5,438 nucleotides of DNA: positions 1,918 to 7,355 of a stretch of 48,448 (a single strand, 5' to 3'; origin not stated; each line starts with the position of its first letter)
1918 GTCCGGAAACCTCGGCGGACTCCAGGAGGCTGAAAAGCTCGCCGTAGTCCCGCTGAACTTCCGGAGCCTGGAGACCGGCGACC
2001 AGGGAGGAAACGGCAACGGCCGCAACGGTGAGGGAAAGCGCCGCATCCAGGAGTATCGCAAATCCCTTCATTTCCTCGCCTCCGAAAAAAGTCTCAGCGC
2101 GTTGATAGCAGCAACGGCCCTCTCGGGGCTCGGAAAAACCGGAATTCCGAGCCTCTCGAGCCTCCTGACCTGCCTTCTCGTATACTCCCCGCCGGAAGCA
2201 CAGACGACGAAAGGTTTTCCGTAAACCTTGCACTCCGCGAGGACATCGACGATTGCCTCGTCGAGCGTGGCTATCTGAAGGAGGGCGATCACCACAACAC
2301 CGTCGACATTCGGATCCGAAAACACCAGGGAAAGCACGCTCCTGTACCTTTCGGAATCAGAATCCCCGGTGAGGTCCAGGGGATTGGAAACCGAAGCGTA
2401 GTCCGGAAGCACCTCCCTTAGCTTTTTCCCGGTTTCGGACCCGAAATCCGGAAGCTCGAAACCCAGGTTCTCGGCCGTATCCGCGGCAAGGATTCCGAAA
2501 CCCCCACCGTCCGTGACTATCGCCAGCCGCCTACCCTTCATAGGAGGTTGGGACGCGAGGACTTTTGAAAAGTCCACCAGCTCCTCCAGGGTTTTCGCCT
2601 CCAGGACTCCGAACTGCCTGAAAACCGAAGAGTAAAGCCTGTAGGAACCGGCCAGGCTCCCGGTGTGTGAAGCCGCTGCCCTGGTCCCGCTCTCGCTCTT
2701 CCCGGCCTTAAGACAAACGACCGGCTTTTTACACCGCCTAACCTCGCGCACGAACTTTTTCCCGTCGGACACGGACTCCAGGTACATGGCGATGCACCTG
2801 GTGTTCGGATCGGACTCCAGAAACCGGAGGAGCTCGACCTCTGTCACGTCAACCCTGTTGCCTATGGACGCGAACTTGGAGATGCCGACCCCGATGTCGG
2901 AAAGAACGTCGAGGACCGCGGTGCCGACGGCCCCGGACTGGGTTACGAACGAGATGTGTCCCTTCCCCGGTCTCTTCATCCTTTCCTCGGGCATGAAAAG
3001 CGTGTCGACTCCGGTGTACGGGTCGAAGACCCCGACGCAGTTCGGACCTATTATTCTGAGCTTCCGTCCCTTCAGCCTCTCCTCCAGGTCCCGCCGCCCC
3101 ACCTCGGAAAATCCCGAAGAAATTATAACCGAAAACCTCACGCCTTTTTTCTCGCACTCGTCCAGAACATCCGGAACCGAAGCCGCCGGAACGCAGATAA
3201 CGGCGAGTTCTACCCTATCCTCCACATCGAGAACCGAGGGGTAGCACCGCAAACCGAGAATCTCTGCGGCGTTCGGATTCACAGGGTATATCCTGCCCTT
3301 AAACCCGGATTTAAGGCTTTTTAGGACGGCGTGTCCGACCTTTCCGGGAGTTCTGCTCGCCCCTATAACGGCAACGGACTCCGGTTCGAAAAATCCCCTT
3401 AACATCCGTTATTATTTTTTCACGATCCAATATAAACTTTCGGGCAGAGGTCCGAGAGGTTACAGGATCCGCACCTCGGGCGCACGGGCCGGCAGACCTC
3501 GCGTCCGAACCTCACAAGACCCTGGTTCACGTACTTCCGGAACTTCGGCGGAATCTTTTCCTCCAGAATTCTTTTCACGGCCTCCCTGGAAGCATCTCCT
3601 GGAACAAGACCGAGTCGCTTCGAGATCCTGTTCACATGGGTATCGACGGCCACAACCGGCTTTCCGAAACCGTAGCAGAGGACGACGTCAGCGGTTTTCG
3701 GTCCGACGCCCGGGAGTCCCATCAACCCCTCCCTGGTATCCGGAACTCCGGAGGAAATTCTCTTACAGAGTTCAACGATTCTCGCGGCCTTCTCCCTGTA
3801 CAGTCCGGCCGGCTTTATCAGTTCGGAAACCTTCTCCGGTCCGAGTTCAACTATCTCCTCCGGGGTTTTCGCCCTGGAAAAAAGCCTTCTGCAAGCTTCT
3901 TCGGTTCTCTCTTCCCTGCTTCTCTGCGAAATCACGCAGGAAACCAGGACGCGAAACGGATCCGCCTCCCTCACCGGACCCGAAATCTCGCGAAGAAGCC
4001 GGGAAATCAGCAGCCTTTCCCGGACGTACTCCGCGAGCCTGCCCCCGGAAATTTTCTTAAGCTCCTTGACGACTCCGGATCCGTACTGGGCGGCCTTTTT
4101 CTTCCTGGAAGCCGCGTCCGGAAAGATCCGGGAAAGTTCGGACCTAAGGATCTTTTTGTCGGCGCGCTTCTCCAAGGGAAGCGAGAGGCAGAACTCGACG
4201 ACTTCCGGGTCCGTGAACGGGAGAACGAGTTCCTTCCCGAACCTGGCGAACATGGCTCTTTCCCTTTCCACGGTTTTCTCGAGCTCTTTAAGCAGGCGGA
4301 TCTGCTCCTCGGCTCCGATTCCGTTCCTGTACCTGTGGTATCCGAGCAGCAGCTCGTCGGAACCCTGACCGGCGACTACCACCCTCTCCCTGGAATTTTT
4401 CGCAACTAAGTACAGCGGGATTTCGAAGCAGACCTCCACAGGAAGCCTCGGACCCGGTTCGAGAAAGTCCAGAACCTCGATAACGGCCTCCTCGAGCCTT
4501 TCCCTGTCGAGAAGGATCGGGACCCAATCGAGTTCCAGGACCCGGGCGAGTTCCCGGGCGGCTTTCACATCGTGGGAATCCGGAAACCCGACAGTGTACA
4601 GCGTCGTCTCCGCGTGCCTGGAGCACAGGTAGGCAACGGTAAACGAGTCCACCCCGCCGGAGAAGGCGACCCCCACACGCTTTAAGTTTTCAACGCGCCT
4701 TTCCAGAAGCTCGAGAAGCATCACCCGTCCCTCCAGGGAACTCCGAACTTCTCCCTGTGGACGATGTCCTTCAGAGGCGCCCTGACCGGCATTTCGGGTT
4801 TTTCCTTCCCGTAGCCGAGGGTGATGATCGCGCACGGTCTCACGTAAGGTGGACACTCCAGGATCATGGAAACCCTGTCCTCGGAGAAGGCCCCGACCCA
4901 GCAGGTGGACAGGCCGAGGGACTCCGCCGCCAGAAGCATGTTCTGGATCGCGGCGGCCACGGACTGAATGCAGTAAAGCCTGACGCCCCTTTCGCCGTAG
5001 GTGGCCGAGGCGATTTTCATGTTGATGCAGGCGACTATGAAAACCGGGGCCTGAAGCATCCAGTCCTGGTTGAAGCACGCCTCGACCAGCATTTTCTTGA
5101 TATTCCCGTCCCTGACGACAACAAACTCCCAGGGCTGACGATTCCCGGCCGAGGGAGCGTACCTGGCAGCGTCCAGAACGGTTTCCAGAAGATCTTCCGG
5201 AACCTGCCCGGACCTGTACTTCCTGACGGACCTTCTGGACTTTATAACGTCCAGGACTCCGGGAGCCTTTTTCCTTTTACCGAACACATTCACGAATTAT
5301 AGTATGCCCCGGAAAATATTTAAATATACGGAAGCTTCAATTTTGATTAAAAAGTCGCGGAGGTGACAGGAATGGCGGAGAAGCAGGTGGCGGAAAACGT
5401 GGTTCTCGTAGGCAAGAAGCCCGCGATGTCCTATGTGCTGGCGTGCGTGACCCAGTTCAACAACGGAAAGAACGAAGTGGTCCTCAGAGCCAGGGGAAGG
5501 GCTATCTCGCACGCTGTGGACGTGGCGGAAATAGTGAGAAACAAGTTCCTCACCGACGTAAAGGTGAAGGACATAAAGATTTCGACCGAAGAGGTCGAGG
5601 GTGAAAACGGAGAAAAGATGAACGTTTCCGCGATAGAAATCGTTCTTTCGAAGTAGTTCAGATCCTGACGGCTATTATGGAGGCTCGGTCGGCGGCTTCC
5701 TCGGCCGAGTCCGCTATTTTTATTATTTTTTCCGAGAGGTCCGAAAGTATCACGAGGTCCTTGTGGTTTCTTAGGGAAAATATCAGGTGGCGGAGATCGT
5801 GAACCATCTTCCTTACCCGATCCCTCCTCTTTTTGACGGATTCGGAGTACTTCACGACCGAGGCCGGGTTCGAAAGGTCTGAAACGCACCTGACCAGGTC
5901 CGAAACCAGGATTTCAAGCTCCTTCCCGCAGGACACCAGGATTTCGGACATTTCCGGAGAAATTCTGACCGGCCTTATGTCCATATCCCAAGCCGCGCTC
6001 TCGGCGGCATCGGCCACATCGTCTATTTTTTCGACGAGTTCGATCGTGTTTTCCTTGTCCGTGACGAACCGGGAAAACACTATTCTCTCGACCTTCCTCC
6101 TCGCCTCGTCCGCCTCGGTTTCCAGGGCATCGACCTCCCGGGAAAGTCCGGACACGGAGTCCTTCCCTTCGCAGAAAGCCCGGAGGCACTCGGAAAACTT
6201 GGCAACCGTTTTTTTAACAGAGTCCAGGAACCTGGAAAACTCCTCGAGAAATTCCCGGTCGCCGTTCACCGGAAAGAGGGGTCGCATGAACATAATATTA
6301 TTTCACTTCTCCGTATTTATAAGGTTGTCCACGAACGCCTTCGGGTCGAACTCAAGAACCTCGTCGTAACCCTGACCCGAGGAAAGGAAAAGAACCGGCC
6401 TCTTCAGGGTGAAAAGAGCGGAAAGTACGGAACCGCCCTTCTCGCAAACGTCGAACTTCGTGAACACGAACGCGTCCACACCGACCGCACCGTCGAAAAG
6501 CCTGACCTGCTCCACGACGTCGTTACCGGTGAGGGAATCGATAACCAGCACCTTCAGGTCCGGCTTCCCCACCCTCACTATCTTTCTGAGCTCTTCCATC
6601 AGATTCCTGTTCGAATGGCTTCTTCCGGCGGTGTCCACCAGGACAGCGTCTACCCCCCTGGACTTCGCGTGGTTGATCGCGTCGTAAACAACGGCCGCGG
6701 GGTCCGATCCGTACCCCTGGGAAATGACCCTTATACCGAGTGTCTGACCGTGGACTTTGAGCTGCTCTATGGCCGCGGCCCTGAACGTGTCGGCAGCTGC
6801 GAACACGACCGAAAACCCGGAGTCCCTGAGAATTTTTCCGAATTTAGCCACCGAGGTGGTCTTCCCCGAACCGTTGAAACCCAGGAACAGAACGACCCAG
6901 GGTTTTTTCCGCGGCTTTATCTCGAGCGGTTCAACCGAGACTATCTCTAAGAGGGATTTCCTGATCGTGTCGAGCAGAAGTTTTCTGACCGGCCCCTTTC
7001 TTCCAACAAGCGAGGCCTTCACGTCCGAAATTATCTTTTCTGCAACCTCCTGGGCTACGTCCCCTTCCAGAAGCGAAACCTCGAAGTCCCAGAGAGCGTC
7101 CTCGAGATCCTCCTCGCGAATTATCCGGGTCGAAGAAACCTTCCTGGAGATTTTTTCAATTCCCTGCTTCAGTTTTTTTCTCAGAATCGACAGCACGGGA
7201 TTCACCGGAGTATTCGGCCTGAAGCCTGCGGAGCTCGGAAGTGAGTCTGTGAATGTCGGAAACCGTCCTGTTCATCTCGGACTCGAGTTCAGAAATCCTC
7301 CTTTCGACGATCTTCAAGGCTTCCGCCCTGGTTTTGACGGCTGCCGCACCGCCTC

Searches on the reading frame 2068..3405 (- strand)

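Call 26: search_protein_families(library=pfam, proteins=[window:2068-3405:-], max_evalue=0.01)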
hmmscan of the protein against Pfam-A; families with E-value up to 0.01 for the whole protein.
window:2068-3405:- (445 aa): 5 families
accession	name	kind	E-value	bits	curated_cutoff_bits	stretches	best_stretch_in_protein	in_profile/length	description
PF13607.11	Succ_CoA_lig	-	4.9e-52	175.8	27.4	1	148-283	1-138/138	Succinyl-CoA ligase like flavodoxin domain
PF13380.12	CoA_binding_2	-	1.2e-28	100.3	22.8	1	10-126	2-113/116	CoA binding domain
PF02629.25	CoA_binding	-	4.5e-17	63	22.3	1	7-98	2-97/97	CoA binding domain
PF19045.5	Ligase_CoA_2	-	4.5e-09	37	23.7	1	295-435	2-149/162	Ligase-CoA domain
PF00549.24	Ligase_CoA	-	0.0015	19.1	24.5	0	339-434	22-125/128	CoA-ligase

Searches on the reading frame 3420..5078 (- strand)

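Call 26: search_protein_families(library=pfam, proteins=[window:3420-5078:-], max_evalue=0.01)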
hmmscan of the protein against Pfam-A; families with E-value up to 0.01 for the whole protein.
window:3420-5078:- (552 aa): 6 families
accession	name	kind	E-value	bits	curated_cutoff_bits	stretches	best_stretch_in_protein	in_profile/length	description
PF00733.27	Asn_synthase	-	2.1e-30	107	21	2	124-254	9-142/354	Asparagine synthase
PF00730.31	HhH-GPD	-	6.8e-24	84.7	26.2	1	379-511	1-108/108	HhH-GPD superfamily base excision DNA repair protein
PF00633.29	HHH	-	3.5e-09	36.5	24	1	442-469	3-30/30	Helix-hairpin-helix motif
PF24167.1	DUF7411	-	3.9e-07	30.3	28.7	1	135-203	3-71/194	Family of unknown function (DUF7411)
PF14520.12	HHH_5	-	0.00048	21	27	0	452-474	4-26/57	Helix-hairpin-helix domain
PF02540.23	NAD_synthase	-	0.0025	17.4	21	1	131-182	17-73/242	NAD synthase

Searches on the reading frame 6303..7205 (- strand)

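Call 26: search_protein_families(library=pfam, proteins=[window:6303-7205:-], max_evalue=0.01)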
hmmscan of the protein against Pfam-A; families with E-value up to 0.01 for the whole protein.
window:6303-7205:- (300 aa): 7 families
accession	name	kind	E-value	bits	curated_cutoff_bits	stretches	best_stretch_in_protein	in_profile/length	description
PF00448.28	SRP54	-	2.2e-66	223.7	22.7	1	103-296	2-195/196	SRP54-type protein, GTPase domain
PF02881.24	SRP54_N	-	5.1e-11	43.1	22.4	1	12-73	1-61/75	SRP54-type protein, helical bundle domain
PF13604.12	AAA_30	-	0.00013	22.2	27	1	103-195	19-99/191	AAA domain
PF13401.12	AAA_22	-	0.0014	19.4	27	1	105-212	8-110/130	AAA domain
PF06414.18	Zeta_toxin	-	0.0017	18.3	22.3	1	97-206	11-117/199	Zeta toxin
PF06745.19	ATPase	-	0.0039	17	26.6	1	104-228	21-131/231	KaiC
PF02492.25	cobW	-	0.007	16.4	20.7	0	104-257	2-159/180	CobW/HypB/UreG, nucleotide-binding domain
